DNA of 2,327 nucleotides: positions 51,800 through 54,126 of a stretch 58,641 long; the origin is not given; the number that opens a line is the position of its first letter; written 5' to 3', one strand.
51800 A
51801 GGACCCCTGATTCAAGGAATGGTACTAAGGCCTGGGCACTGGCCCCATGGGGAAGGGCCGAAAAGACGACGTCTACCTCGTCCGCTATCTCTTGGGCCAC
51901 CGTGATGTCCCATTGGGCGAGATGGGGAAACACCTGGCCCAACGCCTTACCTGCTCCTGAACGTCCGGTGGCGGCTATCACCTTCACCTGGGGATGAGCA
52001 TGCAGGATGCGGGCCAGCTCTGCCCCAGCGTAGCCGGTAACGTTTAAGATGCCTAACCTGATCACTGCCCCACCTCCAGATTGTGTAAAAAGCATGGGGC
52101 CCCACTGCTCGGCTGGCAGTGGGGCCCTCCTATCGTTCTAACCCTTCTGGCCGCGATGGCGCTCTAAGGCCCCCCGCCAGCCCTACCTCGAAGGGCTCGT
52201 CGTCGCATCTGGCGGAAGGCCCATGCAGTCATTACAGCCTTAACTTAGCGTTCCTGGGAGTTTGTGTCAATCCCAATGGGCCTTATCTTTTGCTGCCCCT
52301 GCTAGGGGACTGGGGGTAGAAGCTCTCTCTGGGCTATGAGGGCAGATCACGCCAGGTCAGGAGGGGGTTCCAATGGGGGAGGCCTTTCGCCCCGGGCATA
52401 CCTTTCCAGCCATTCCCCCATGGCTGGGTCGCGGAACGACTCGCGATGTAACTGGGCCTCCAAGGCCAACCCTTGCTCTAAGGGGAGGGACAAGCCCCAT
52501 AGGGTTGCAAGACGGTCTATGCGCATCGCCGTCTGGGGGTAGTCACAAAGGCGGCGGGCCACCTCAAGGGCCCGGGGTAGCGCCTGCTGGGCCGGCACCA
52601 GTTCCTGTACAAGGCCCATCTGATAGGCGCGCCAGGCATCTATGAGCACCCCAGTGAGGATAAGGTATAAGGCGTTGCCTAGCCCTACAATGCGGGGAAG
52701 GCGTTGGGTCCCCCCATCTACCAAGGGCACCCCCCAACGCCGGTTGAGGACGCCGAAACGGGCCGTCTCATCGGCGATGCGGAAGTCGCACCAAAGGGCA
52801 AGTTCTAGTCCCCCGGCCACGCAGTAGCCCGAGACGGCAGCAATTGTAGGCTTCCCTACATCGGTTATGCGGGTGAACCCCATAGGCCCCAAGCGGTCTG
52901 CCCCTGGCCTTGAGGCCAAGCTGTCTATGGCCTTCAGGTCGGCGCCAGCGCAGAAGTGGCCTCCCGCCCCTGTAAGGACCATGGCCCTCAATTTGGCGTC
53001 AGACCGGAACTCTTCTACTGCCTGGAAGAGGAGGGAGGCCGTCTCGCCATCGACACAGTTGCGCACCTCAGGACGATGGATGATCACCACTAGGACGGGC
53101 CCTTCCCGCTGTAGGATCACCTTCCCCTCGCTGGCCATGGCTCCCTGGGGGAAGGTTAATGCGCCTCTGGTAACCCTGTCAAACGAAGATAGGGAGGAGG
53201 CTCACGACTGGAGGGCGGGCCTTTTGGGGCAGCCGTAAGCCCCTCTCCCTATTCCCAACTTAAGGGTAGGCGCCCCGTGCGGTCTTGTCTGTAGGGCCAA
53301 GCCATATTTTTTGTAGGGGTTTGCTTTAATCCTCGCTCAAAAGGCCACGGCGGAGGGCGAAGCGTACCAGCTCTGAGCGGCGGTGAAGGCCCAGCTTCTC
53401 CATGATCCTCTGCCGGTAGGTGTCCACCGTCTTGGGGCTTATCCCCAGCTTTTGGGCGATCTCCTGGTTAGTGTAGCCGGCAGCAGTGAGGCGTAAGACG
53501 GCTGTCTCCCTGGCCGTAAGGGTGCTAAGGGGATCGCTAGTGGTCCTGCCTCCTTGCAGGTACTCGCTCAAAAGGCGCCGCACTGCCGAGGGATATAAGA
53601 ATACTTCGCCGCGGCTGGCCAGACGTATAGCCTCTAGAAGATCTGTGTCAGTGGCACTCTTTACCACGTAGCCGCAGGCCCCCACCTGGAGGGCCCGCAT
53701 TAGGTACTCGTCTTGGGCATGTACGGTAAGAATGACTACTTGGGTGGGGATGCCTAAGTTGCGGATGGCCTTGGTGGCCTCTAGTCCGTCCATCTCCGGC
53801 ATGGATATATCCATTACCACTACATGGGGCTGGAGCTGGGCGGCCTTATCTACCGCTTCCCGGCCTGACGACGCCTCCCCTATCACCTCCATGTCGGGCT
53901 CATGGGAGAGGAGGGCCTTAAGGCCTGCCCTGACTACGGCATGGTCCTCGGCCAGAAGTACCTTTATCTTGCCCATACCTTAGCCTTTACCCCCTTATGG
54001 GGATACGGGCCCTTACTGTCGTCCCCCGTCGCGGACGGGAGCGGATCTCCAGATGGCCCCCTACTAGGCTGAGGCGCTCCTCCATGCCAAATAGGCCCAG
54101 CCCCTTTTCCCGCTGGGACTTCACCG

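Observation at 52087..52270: Candidate transcription attenuator for the arg operon: Arg-codon-rich leader peptide followed by a strong terminator hairpin just before the argC SD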

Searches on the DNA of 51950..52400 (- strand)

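Call 37: build_rna_model(alignment_id=A4, structure=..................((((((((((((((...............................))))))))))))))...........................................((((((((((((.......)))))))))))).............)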
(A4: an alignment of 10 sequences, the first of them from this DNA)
Model R1 built from alignment A4 (10 sequences, 164 columns); structure: as given.
model positions 152; base pairs 26; branch points 1; effective number of sequences 2.59; information 0.59 bits per position. Calibrated on 0.2 Mb of random sequence (short: E-values are rough).
structure used (alignment columns):
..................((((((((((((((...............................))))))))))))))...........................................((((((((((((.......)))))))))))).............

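Call 38: search_with_rna_model(model_id=R1, sources=[window, L001, L002, L003, L004, L005, L006, L007, L008, L009, L010, L011, L012, L013, L014, L015, L016, L017, L018, L019, L020, L021, L022, L023, L024, L025, L026, L027, L028, L029, L030, L031, L032, L033, L034, L035, L036, L037, L038, L039, L040, L041, L042, L043, L044, L045, L046, L047, L048, L049, L050, L051, L052, L053, L054, L055, L056, L057, L058, L059, L060, L061, L062, L063, L064, L065, L066, L067, L068, L069, L070, L071, L072, L073, L074, L075, L076, L077, L078, L079, L080, L092, L097, L102, L103, L104, L096], max_evalue=1)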
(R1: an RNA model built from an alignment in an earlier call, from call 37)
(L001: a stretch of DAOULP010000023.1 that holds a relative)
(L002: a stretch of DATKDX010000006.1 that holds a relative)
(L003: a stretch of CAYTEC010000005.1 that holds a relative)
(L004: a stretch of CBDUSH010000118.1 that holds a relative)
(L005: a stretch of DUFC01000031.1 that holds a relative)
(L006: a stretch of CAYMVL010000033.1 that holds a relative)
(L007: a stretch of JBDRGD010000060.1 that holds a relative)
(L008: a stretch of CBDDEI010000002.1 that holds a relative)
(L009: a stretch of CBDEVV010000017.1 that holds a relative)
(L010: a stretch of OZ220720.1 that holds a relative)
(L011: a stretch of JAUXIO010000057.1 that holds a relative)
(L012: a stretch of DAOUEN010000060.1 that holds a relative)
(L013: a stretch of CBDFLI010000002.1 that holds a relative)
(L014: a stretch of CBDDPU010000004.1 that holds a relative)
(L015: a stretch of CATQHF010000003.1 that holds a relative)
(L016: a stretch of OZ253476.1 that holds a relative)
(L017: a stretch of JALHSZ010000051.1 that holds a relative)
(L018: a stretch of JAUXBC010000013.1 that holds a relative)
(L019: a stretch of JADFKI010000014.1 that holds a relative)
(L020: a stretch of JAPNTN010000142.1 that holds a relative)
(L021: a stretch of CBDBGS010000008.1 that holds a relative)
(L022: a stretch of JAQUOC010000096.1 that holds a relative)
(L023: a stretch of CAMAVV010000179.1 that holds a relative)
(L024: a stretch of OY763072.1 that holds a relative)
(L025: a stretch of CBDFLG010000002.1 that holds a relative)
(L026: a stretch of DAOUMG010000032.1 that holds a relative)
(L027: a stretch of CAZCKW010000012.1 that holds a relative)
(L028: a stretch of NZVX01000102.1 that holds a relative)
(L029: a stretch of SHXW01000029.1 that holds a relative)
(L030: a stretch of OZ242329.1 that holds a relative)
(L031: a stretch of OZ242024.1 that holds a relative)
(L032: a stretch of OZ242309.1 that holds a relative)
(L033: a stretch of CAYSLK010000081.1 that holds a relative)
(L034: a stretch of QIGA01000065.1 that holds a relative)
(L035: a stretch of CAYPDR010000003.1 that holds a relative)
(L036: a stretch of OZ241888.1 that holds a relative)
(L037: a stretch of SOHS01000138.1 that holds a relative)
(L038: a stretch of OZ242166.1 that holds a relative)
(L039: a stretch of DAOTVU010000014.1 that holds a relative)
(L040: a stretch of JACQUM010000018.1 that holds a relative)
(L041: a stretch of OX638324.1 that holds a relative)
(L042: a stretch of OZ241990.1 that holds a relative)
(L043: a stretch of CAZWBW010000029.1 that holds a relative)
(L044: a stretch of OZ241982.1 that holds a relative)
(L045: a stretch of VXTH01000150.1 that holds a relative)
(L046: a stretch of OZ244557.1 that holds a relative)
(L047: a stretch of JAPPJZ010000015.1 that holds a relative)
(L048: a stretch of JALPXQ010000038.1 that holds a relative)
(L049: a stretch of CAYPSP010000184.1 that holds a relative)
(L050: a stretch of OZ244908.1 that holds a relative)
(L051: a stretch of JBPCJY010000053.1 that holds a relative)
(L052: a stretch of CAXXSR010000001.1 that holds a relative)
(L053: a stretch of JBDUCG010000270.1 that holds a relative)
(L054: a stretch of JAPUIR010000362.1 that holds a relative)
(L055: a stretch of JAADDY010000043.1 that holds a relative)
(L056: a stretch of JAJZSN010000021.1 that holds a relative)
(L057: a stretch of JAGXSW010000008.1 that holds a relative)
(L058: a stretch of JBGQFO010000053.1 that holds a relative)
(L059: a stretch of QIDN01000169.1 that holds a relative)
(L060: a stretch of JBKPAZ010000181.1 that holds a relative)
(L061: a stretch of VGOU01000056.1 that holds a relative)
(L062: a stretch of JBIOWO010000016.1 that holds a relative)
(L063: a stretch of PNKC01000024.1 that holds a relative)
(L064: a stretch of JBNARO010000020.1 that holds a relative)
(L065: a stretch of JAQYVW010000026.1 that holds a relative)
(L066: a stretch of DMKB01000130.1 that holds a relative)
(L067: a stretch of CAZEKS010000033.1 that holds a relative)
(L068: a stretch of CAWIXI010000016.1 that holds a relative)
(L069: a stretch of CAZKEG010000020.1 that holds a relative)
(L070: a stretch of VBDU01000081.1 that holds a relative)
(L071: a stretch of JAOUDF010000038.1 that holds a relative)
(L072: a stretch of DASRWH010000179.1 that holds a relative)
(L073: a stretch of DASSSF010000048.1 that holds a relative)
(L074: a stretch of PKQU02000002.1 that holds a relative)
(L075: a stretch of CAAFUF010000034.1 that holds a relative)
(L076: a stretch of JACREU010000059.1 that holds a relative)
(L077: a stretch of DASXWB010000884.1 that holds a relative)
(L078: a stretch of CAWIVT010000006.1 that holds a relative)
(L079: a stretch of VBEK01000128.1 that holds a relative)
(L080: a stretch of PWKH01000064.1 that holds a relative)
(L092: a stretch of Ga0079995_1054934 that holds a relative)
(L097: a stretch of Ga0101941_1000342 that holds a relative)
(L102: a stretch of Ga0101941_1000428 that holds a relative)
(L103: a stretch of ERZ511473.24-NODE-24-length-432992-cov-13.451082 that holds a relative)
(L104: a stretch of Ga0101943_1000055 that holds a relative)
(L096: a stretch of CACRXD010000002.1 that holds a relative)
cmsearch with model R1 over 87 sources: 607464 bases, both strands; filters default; matches with E-value up to 1: 17.
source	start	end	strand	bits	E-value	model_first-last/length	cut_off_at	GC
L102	7108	7255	-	135.2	2e-35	1-152/152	no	0.7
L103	2427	2574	-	135.2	2e-35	1-152/152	no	0.7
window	52086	52237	-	131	3.1e-34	1-152/152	no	0.64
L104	3162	3310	+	125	1.5e-32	1-152/152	no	0.68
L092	5764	5901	-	119.2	6.5e-31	1-152/152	no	0.67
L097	6427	6577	+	113.6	2.6e-29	1-152/152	no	0.7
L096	660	810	-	113.6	2.6e-29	1-152/152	no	0.7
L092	5770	5804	+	28.1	3e-05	107-141/152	no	0.71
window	52095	52127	+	24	0.00043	110-141/152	no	0.79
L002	2849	2982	+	21.2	0.0027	1-152/152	no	0.66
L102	7095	7144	+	20.4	0.0043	82-141/152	no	0.66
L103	2414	2463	+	20.4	0.0043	82-141/152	no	0.66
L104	3273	3299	-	17.6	0.026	112-141/152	no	0.78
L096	671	697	+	17.2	0.036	112-141/152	no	0.78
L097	6540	6566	-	17.2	0.036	112-141/152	no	0.78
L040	6513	6605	-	12.6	0.69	1-152/152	no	0.59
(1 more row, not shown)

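Call 56: search_with_rna_model(model_id=R1, sources=[L107, L108, L109, L110, L081, L082, L083, L084, L085, L086, L091], max_evalue=5)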
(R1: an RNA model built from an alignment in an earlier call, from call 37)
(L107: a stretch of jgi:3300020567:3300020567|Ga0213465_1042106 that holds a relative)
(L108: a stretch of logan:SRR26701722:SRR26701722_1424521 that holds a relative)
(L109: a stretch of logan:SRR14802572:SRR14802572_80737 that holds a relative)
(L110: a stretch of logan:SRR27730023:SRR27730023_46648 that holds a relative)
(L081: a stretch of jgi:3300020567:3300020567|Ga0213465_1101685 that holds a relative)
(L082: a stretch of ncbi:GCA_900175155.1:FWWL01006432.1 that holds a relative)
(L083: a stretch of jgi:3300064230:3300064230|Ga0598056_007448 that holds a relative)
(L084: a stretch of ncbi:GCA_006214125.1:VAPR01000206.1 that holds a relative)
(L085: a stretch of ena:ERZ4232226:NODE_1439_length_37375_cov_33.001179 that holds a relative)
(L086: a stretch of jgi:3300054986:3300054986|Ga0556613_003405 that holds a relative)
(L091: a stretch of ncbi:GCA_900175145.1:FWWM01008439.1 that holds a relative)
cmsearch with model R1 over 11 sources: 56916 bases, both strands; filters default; matches with E-value up to 5: 29.
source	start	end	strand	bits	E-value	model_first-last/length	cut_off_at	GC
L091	2837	2984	+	133.9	4.6e-36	1-152/152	no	0.7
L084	2838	2989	+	124.6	1.9e-33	1-152/152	no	0.65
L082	2836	2984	+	120.8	2.2e-32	1-152/152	no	0.73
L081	2842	2985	+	120.2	3.3e-32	1-152/152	no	0.72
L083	667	804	+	119.2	6.1e-32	1-152/152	no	0.67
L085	92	242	+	113.6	2.4e-30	1-152/152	no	0.7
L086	2836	2987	+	99.3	2.4e-26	1-152/152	no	0.74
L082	2944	2979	-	33.5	8.3e-08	106-141/152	no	0.83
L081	2947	2986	-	31.7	2.8e-07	102-141/152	no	0.77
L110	1314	1475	+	28.3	2.4e-06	1-152/152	no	0.67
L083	764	798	-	28.1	2.8e-06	107-141/152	no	0.71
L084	2950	2977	-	21.2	0.00025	113-140/152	no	0.79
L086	2949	2976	-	20.5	0.00039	112-141/152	no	0.82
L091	2948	2973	-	19.6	0.00069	112-141/152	no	0.77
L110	1424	1531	-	18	0.0019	1-152/152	no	0.58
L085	205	231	-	17.2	0.0033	112-141/152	no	0.78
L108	287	338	-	13.1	0.047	1-152/152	no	0.58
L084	2809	2920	-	12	0.097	1-152/152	no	0.67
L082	1858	1978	+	11.4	0.14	1-152/152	no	0.68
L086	6363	6403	+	10.3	0.3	22-62/152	no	0.73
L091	2745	2809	-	10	0.35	1-152/152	no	0.69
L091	2166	2267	-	9.7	0.43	1-152/152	no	0.67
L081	1315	1339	+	8.5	0.95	115-138/152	no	0.8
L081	5842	5883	-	7.7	1.6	16-68/152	no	0.74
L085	734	762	+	7.6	1.6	28-56/152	no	0.72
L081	376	440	+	7.4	1.9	73-141/152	no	0.78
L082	5582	5627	+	6.5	3.4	20-64/152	no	0.78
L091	5592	5633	+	6.3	3.8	22-62/152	no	0.79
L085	2801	2828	-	6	4.6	113-140/152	no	0.86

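Call 58: search_rna_families(source=window, start=51950, end=52400, threshold=evalue, max_evalue=10)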
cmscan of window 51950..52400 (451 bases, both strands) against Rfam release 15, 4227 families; matches with E-value up to 10: 12.
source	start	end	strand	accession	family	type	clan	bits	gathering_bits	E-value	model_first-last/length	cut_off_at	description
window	52096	52199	-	RF00719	mir-326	Gene; miRNA;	-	19.3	66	0.4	1-95/95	no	mir-326 microRNA precursor family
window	52087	52227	-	RF02712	EBER2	Gene; sRNA;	-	18.3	200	0.048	1-173/173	no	Epstein-Barr virus EBER2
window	52098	52126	+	RF03900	mir-9242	Gene; miRNA;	-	17.9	62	2.3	1-66/66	no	mir-9242 microRNA precursor family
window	52110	52183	-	RF03968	mir-8934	Gene; miRNA;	-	17.7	100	5.2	1-88/88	no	mir-8934 microRNA precursor family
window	51960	52133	+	RF02232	sX13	Gene; sRNA;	-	17.1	50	0.59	1-115/115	no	Xanthomonadaceae sRNA sX13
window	52108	52185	+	RF00719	mir-326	Gene; miRNA;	-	16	66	3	1-95/95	no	mir-326 microRNA precursor family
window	52264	52299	+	RF01373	CRISPR-DR60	Gene; CRISPR;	-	15.6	45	6.9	1-37/37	no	CRISPR RNA direct repeat element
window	52087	52141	-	RF02353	BjrC68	Gene; sRNA;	-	15.4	39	0.21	1-82/82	no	Bradyrhizobiaceae sRNA BjrC68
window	52081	52157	+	RF03151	cyano-S1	Cis-reg; leader;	-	14.8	39.9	5.8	1-81/81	no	Cyanobacterial ribosomal protein S1 leader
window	52097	52127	-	RF00976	mir-583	Gene; miRNA;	-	13.9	80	8.9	12-51/62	no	mir-583 microRNA precursor family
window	52080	52244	+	RF02249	Six3os1_4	Gene; lncRNA;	-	13.5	70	4.8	160-326/326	no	Six3os1 conserved region 4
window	51951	51962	+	RF01151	snoU82P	Gene; snRNA; snoRNA; CD-box;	-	10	42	5.5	44-55/55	no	Small nucleolar RNA U82P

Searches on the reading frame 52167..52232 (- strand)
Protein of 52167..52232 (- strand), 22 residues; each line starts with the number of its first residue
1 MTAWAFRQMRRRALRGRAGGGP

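Call 76: search_protein_families(library=pfam, proteins=[window:52167-52232:-], max_evalue=1)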
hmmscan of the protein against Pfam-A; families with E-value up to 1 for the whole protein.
seq(22 aa): 0 families

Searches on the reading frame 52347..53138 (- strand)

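Call 4: search_protein_families(library=ncbifam, proteins=[window:52347-53138:-])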
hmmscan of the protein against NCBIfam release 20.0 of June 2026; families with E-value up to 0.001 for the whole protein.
window:52347-53138:- (263 aa): 72 families (the best 25 are shown)
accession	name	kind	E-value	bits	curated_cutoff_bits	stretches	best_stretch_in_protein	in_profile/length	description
NF006108.0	PRK08259.1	equivalog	2.3e-80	269.8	273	1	6-250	4-247/256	crotonase/enoyl-CoA hydratase family protein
NF051848.1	EnCoAHydtEchA19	equivalog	1.3e-57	195.3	400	1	7-206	2-206/258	enoyl-CoA hydratase EchA19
NF004840.0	PRK06190.1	equivalog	1.6e-48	165.6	253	1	6-238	5-239/260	enoyl-CoA hydratase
NF006007.0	PRK08138.1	subfamily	1.6e-46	158.8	355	1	11-229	14-232/261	enoyl-CoA hydratase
NF006100.0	PRK08252.1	subfamily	1.7e-45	155.6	282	1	6-199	4-195/254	crotonase/enoyl-CoA hydratase family protein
NF005864.0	PRK07799.1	equivalog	2.3e-44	151.6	316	1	3-199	6-207/266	crotonase/enoyl-CoA hydratase family protein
NF004475.0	PRK05809.1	subfamily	2.5e-44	151.7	394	1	6-236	5-238/260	short-chain-enoyl-CoA hydratase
NF007239.0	PRK09674.1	equivalog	2e-42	145.5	371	1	6-230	5-229/257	2,3-dehydroadipyl-CoA hydratase PaaF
NF004517.0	PRK05862.1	equivalog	6.9e-42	143.7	396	1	5-235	4-234/257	enoyl-CoA hydratase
NF005126.0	PRK06563.1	subfamily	1e-40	139.8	261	1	3-201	5-206/263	crotonase/enoyl-CoA hydratase family protein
NF006699.0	PRK09245.1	subfamily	1.9e-40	138.8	354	1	7-209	5-217/266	crotonase/enoyl-CoA hydratase family protein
NF005802.0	PRK07657.1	equivalog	2.5e-39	135.3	363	1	14-231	13-233/260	enoyl-CoA hydratase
NF004525.0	PRK05870.1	equivalog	1.4e-38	133.3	285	1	6-245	4-244/249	enoyl-CoA hydratase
NF046063.1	oxepin_alt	equivalog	2.9e-37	128.5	300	1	9-236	4-236/254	oxepin-CoA hydrolase, alternative type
NF006109.0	PRK08260.1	subfamily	1.3e-35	123.1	320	2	89-199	107-217/296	enoyl-CoA hydratase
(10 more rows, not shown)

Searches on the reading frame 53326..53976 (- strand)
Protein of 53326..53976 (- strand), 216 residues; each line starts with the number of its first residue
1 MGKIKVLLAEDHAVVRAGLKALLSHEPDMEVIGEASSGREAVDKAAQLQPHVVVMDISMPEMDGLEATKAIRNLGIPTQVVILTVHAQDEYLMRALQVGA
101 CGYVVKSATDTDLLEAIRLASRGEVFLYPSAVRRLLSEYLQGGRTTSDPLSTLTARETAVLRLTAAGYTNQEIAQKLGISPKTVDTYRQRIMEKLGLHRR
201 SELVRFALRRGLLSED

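Call 4: search_protein_families(library=ncbifam, proteins=[window:53326-53976:-])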
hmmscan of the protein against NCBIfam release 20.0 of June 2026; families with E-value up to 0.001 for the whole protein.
window:53326-53976:- (216 aa): 108 families (the best 25 are shown)
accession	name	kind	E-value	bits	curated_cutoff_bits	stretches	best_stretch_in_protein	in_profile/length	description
NF052445.1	RespRegMctR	equivalog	2.1e-49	167.7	300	1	3-212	1-204/205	two-component system response regulator MctR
NF007018.1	PRK09483.1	equivalog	1.3e-47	162.3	280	1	4-214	2-210/217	UvrY/SirA/GacA family response regulator transcription factor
NF007935.0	PRK10651.1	equivalog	2.1e-46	157.8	250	1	4-204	7-207/216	two-component system response regulator NarL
NF011896.0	PRK15369.1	equivalog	2.4e-44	151.5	242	1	3-212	3-209/211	two component system response regulator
NF047785.1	respo_reg_MadR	equivalog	7.6e-43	146.3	300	1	4-213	1-209/209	MadR family response regulator transcription factor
NF007708.0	PRK10403.1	equivalog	4.9e-37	127.5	343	1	4-200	7-201/215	nitrate/nitrite response regulator protein NarP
NF007685.0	PRK10360.1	equivalog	3e-33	115.3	258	1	4-205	2-190/196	response regulator transcription factor UhpA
NF007419.0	PRK09958.1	equivalog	2.5e-30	105.6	251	1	7-209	4-200/204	acid-sensing system DNA-binding response regulator EvgA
NF007403.0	PRK09935.1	equivalog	4.9e-30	104.7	271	1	4-209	4-206/210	fimbria biosynthesis transcriptional regulator FimZ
NF006900.1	PRK09390.1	equivalog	5.8e-29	101.1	255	1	4-211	5-201/203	response regulator FixJ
NF001965.0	PRK00742.1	subfamily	1.5e-26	93.5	293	1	3-111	3-112/357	chemotaxis-specific protein-glutamate methyltransferase CheB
NF008098.0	PRK10840.1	equivalog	4.3e-23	81.9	235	1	1-201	1-199/216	response regulator transcription factor RcsB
NF041367.1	CheY_Halo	equivalog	5e-23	81.7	200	1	6-118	1-111/114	chemotaxis protein CheY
NF009206.0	PRK12555.1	subfamily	2.8e-21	75.9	342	1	4-109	1-107/340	chemotaxis-specific protein-glutamate methyltransferase CheB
NF040749.1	tetrathio_RR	equivalog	1.4e-19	70.6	290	1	7-205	4-186/191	tetrathionate respiration response regulator TtrR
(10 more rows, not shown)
